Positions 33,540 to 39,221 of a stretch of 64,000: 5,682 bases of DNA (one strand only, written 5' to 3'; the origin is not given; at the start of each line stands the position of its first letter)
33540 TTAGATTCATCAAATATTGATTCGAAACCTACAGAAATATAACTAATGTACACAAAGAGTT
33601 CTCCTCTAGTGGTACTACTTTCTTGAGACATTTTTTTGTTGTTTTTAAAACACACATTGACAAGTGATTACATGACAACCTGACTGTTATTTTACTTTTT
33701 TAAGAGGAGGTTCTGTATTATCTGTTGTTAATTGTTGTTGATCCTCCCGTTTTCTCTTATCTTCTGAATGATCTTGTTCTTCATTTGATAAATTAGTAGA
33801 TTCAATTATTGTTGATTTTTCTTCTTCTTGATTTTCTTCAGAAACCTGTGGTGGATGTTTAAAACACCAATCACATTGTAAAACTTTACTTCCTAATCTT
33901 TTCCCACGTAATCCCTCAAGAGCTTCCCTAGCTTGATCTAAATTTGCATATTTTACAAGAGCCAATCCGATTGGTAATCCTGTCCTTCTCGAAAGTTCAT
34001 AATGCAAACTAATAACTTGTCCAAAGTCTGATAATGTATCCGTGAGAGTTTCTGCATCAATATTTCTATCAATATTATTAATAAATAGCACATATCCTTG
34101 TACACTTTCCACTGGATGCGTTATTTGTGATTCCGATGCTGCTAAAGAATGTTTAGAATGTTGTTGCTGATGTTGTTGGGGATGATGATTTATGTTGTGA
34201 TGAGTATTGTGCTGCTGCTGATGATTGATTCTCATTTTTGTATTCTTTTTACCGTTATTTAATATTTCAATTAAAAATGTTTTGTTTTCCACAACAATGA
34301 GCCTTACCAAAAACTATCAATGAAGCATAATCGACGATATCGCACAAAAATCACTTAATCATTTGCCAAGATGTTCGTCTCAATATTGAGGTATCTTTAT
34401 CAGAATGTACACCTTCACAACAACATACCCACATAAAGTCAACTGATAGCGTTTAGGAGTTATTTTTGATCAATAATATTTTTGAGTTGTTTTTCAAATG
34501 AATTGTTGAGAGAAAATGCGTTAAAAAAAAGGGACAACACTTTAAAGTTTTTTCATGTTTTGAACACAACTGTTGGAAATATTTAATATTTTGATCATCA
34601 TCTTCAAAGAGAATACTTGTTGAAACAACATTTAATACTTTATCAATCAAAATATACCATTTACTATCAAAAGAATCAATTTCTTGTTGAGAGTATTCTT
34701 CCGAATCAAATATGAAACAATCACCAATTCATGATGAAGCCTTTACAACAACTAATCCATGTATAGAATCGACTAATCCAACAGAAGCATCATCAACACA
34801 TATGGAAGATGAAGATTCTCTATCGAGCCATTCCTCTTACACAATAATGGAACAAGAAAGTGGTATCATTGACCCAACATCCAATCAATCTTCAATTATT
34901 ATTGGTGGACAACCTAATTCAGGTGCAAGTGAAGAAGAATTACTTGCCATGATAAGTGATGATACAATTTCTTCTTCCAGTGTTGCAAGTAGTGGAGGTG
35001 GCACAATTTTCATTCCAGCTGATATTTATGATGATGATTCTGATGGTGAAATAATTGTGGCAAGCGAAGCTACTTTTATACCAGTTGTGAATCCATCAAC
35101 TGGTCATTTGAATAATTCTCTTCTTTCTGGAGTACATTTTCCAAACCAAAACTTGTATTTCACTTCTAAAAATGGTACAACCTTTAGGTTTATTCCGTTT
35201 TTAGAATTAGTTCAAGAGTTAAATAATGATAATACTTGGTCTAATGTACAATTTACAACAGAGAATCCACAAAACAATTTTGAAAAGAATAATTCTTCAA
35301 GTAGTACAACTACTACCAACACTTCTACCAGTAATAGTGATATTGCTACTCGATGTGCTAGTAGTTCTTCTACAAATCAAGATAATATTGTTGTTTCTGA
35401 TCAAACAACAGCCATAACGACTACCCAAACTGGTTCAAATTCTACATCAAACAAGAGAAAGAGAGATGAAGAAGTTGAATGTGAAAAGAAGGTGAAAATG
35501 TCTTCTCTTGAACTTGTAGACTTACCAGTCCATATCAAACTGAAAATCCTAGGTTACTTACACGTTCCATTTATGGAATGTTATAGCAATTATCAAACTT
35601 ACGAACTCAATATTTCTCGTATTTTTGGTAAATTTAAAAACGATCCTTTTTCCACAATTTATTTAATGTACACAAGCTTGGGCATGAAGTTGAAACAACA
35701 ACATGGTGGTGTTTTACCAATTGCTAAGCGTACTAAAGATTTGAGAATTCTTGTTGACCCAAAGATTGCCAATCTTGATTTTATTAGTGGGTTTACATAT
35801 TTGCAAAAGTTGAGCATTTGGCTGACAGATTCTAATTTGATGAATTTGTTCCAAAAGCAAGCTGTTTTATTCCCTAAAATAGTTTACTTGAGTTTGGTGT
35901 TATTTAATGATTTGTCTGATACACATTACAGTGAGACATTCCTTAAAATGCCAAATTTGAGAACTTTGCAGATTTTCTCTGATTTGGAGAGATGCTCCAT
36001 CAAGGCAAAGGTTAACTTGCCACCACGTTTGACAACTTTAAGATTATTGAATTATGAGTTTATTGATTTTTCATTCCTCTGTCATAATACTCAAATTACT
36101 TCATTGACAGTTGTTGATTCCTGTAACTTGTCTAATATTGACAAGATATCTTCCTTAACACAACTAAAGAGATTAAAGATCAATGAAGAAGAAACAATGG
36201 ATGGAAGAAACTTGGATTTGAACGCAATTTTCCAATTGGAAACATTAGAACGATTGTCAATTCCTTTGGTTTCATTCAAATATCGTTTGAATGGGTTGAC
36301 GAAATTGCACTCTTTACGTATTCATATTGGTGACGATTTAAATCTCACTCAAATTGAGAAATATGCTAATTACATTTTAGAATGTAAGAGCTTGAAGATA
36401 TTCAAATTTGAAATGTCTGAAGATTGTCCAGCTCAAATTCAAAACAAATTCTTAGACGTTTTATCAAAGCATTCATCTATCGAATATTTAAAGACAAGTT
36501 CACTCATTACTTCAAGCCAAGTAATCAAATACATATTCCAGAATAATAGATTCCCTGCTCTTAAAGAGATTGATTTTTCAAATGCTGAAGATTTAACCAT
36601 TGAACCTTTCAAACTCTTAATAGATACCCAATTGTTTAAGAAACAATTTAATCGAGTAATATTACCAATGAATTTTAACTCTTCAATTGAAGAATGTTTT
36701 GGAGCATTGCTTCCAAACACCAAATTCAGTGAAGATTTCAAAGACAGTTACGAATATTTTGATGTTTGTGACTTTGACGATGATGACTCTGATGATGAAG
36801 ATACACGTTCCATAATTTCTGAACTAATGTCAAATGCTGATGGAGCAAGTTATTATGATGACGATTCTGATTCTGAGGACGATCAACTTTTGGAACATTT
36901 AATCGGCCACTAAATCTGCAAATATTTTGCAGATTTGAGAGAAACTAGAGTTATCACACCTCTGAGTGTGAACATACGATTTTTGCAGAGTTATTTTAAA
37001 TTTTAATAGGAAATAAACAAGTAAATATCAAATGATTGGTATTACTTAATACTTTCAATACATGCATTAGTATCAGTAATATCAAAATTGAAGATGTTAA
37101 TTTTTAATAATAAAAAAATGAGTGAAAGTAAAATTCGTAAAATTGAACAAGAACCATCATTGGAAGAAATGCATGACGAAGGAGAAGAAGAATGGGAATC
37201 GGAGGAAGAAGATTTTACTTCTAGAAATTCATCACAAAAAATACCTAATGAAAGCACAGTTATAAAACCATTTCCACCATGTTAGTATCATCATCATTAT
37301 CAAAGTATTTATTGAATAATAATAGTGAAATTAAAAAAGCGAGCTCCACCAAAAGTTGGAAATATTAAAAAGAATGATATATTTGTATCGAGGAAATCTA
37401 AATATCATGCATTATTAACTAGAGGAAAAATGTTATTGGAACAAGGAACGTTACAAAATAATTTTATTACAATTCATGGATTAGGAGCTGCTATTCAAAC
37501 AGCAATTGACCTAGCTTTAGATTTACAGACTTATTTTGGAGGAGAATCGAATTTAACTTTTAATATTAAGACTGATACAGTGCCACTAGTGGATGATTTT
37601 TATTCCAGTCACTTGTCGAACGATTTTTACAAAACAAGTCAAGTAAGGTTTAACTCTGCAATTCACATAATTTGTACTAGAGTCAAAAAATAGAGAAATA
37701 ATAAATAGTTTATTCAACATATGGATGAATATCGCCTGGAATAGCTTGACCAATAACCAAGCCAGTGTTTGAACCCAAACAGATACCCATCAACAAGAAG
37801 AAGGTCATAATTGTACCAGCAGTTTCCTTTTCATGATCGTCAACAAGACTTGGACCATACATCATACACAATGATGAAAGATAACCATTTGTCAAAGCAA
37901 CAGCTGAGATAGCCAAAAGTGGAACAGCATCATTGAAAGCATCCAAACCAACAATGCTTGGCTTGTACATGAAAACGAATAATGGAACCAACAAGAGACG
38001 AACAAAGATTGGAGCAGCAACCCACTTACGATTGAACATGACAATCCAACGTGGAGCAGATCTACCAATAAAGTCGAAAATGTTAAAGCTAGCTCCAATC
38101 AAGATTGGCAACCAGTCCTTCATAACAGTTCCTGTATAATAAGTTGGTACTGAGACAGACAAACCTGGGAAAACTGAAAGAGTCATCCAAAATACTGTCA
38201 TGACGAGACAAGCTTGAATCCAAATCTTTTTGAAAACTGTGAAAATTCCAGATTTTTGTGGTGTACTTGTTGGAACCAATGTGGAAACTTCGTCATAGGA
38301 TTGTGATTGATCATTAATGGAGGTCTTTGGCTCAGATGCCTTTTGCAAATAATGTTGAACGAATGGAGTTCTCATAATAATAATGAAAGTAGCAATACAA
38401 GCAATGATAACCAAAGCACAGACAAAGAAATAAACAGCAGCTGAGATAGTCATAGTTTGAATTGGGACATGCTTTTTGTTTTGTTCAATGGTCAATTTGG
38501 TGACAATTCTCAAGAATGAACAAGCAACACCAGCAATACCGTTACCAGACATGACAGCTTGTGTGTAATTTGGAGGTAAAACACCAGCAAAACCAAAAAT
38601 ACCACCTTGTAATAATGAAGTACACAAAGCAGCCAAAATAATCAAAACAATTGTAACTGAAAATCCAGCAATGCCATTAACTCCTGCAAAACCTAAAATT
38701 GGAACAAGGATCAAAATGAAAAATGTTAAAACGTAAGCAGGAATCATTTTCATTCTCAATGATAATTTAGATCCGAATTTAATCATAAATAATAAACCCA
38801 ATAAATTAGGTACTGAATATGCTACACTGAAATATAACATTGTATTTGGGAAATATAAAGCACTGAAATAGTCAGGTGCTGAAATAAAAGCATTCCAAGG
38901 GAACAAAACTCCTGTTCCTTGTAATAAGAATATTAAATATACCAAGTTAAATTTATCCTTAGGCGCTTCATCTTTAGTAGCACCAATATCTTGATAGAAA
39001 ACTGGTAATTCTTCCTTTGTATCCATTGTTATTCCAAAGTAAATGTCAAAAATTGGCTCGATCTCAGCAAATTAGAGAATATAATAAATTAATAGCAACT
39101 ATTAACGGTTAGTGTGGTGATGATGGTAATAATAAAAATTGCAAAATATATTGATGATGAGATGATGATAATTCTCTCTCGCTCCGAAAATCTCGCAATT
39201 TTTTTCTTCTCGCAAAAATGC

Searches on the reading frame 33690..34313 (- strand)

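Call 31: search_protein_families(library=pfam, proteins=[window:33690-34313:-], max_evalue=0.0001)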
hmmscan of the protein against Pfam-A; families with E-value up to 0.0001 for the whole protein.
window:33690-34313:- (208 aa): 1 family
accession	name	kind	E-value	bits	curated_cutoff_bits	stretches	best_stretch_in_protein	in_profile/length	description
PF00076.28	RRM_1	-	8.8e-11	42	20.7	1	76-145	1-69/70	RNA recognition motif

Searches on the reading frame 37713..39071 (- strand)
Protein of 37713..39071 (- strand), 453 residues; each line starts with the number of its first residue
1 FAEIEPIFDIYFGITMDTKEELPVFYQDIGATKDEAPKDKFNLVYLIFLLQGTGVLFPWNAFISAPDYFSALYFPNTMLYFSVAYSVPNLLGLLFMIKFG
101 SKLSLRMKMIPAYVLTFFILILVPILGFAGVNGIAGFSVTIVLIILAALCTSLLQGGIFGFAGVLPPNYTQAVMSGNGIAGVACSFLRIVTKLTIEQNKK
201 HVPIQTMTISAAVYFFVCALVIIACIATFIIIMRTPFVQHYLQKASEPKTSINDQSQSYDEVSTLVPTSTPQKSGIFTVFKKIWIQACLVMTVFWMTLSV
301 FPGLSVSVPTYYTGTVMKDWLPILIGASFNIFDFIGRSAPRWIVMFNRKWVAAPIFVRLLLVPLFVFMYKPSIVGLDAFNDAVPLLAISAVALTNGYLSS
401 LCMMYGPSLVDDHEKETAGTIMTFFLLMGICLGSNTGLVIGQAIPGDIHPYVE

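Call 31: search_protein_families(library=pfam, proteins=[window:37713-39071:-], max_evalue=0.0001)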
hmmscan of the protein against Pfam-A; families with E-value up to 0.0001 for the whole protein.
window:37713-39071:- (453 aa): 1 family
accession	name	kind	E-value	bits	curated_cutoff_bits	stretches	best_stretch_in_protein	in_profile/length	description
PF01733.24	Nucleoside_tran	-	1e-60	206.2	29.8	1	143-435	3-302/309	Nucleoside transporter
